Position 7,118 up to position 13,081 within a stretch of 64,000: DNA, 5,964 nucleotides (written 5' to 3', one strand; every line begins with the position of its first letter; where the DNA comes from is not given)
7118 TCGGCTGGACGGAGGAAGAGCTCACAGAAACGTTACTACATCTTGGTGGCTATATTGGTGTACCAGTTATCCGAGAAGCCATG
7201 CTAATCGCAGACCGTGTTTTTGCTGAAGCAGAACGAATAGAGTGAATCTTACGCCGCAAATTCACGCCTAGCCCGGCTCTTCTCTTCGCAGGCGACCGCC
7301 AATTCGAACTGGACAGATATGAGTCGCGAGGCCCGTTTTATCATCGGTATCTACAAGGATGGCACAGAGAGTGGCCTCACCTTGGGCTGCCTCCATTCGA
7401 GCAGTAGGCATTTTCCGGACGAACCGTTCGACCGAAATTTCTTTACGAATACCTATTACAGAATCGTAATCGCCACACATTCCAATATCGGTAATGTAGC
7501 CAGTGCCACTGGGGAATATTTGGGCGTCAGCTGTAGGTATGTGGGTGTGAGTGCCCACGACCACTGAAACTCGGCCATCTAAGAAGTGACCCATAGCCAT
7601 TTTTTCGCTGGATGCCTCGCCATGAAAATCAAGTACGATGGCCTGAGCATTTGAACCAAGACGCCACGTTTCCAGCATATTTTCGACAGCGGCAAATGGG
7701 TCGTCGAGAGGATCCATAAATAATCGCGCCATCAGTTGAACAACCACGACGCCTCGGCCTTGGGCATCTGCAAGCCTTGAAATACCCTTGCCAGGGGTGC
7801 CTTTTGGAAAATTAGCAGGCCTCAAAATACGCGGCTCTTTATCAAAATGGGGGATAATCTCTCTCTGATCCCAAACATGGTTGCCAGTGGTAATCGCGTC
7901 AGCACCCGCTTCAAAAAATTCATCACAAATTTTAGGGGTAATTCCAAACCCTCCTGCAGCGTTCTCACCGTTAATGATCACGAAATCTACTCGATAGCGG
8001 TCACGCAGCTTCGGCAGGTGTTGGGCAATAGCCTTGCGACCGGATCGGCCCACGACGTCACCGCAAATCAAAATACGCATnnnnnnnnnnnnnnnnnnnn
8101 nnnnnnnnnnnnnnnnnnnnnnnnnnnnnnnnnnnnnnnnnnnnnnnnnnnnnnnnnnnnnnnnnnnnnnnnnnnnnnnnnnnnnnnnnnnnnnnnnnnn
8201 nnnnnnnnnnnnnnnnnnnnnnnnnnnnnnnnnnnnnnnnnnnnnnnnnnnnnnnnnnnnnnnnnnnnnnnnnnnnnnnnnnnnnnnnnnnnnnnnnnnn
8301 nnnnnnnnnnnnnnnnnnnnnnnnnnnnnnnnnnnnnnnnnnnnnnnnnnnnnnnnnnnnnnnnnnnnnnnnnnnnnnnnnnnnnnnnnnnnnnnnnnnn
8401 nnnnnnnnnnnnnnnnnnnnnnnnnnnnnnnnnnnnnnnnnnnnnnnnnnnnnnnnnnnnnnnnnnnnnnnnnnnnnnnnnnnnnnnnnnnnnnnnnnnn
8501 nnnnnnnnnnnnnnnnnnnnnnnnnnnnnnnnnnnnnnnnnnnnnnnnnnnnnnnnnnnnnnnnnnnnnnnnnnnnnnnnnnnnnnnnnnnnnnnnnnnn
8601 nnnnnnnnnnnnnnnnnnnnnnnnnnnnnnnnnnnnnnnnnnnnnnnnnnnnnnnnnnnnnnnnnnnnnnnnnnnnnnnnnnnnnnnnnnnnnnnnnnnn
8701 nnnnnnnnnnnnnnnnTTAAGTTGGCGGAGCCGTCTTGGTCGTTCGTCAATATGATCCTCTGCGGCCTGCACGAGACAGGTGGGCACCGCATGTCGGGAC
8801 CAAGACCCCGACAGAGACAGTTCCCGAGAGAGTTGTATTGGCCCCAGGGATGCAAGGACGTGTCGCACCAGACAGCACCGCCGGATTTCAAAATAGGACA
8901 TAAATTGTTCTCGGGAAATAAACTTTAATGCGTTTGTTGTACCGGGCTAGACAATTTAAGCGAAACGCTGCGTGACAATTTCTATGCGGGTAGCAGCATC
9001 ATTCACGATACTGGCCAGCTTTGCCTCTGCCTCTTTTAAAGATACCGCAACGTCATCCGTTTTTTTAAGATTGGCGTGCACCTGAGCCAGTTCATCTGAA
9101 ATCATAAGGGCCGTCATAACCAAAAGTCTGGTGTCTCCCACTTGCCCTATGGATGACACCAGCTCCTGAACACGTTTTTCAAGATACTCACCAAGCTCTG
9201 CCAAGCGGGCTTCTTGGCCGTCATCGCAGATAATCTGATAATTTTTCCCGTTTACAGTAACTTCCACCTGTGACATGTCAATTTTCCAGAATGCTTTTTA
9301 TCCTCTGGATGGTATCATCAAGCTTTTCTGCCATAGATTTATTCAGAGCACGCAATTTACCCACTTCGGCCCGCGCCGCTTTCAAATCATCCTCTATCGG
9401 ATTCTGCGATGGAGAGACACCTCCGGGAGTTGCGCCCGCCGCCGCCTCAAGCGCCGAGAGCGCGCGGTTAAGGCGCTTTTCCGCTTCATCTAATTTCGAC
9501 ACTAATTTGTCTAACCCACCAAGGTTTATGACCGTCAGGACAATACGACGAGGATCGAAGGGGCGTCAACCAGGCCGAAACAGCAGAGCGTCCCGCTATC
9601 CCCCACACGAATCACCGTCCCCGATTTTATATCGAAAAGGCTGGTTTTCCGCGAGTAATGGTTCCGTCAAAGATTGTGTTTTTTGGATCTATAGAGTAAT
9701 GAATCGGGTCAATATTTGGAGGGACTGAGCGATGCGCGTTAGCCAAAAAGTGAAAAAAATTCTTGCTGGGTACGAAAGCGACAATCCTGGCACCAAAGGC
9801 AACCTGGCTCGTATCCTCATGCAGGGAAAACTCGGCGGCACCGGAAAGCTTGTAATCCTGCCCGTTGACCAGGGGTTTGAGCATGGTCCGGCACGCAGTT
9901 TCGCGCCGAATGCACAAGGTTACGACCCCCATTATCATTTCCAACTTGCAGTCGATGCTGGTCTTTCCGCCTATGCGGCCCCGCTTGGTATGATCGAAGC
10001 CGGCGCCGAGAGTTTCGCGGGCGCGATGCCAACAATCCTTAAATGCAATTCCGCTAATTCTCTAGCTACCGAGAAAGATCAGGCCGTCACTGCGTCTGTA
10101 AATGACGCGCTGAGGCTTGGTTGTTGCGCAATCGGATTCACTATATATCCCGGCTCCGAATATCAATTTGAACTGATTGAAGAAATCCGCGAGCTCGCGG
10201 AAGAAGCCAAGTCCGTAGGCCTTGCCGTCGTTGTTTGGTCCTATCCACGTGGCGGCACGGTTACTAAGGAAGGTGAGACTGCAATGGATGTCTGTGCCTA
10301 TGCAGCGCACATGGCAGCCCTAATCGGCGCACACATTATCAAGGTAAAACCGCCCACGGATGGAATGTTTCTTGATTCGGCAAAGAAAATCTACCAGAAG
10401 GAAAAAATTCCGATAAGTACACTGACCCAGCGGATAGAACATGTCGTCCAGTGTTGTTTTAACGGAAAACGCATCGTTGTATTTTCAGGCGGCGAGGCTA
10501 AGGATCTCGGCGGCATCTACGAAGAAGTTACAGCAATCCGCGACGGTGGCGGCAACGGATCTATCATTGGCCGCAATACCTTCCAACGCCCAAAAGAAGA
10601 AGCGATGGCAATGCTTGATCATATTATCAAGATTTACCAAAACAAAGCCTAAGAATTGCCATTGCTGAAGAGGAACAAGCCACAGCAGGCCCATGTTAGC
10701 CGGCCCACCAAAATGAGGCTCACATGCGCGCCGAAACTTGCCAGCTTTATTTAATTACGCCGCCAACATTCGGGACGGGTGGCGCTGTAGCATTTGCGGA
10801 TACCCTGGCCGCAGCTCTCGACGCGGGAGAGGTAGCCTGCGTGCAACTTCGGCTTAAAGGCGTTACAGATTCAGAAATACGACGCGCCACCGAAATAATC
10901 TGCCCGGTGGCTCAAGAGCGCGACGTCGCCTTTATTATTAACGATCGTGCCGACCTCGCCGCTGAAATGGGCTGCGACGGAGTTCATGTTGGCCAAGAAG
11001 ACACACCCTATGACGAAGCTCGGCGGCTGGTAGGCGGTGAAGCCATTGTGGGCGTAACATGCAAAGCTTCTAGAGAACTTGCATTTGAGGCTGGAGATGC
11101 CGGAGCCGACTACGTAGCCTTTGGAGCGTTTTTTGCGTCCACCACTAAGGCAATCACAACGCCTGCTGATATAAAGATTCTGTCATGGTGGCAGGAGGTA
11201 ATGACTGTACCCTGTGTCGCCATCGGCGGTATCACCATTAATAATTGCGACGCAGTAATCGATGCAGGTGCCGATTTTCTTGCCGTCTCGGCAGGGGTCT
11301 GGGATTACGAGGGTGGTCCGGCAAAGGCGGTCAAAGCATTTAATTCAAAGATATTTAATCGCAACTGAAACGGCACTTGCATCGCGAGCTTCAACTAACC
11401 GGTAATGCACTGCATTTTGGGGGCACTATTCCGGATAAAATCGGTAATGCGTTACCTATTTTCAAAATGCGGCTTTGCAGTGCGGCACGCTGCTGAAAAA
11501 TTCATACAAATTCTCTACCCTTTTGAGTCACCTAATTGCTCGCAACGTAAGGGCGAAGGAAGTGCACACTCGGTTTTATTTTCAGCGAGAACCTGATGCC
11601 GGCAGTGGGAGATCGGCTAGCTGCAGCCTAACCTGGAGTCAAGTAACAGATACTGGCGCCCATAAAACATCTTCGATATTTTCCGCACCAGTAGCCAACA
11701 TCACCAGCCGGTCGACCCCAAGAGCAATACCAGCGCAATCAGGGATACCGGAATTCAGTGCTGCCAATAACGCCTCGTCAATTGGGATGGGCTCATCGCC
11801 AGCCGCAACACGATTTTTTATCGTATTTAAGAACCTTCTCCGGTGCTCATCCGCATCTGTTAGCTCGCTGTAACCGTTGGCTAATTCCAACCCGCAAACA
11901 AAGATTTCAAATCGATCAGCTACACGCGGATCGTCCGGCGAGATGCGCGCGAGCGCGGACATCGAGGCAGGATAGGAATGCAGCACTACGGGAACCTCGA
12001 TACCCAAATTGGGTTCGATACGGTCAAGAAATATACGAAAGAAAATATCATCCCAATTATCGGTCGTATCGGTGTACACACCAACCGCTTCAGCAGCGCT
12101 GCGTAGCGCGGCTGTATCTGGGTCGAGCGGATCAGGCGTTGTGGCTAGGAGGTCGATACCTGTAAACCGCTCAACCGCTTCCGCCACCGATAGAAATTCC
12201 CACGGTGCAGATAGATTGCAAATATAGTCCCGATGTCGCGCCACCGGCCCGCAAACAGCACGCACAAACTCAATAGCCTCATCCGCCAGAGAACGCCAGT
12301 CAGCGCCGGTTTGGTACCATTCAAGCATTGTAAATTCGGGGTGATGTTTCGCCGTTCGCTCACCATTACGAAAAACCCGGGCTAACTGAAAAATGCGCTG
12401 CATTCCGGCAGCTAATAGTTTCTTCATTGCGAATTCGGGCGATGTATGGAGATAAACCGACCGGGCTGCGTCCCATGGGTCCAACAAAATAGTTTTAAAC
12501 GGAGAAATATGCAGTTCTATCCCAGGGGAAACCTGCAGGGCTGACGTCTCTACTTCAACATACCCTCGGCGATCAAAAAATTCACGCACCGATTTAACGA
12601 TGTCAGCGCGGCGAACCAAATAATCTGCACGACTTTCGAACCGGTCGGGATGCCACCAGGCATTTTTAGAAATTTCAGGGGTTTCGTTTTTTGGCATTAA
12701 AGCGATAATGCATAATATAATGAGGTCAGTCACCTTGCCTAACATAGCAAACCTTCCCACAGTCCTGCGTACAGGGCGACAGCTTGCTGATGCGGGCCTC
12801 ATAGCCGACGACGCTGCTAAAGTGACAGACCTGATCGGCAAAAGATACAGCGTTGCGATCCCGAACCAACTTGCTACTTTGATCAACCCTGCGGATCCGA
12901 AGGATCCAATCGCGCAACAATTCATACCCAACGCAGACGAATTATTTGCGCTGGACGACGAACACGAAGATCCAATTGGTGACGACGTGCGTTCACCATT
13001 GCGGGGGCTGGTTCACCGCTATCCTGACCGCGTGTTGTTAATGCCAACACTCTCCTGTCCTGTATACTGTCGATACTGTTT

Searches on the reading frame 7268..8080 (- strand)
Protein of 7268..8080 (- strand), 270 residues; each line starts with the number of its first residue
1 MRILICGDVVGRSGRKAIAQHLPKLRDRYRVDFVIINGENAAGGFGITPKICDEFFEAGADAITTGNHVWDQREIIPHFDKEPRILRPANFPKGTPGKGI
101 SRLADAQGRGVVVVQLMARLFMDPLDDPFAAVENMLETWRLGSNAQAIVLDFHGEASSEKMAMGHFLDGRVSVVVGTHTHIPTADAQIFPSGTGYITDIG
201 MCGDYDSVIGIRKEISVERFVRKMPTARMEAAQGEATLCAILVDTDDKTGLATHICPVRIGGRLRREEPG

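Call 83: search_protein_families(library=pfam, proteins=[window:7268-8080:-])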
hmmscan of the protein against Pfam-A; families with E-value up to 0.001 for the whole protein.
window:7268-8080:- (270 aa): 2 families
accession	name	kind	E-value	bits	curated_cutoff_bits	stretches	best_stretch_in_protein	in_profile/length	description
PF13277.11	YmdB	-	1.5e-103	346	27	1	4-256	1-251/253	YmdB-like protein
PF00149.33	Metallophos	-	1e-10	42.9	21.5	1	1-182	1-191/191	Calcineurin-like phosphoesterase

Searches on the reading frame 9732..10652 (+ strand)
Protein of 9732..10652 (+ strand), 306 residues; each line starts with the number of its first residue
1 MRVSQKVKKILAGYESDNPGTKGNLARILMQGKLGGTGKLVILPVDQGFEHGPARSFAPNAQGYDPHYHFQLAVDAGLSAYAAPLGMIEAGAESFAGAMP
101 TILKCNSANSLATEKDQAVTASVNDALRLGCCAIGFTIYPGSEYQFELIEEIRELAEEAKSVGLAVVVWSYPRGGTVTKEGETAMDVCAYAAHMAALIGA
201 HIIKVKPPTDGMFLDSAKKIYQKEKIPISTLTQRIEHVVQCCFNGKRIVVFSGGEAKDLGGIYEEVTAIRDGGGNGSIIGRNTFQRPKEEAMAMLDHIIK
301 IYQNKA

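Call 83: search_protein_families(library=pfam, proteins=[window:9732-10652:+])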
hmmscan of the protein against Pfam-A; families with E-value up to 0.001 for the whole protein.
window:9732-10652:+ (306 aa): 1 family
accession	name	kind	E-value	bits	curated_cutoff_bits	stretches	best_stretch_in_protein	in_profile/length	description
PF01791.15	DeoC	-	1.2e-30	107.3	23.8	1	41-286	2-229/229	DeoC/LacD family aldolase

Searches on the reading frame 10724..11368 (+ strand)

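Call 83: search_protein_families(library=pfam, proteins=[window:10724-11368:+])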
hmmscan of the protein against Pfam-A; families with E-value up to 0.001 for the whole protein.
window:10724-11368:+ (214 aa): 1 family
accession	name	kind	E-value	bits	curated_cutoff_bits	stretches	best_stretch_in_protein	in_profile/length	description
PF02581.23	TMP-TENI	-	1e-54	185.1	27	1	8-191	1-179/180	Thiamine monophosphate synthase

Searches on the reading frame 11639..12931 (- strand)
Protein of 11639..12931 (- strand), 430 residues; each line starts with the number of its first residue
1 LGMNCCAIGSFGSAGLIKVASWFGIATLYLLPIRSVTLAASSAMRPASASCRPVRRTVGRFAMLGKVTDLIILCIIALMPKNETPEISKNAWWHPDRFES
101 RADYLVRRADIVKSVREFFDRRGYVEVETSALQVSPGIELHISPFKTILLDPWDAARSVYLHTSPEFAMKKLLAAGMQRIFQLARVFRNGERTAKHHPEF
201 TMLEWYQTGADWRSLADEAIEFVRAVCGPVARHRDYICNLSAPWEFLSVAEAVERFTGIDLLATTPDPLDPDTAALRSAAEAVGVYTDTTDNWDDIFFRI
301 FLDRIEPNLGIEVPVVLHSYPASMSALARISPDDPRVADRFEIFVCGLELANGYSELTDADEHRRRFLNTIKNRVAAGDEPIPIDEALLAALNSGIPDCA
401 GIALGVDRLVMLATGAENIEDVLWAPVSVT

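Call 70: search_protein_families(library=pfam, proteins=[window:11639-12931:-])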
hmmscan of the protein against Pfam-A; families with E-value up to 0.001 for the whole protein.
window:11639-12931:- (430 aa): 2 families
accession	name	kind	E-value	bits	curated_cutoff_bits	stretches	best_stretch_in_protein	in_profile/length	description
PF00152.25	tRNA-synt_2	-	3.2e-49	168.1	25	1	99-424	16-303/308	tRNA synthetases class II (D, K and N)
PF01409.25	tRNA-synt_2d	-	0.00031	20.7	19.8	0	176-206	101-131/246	tRNA synthetases class II core domain (F)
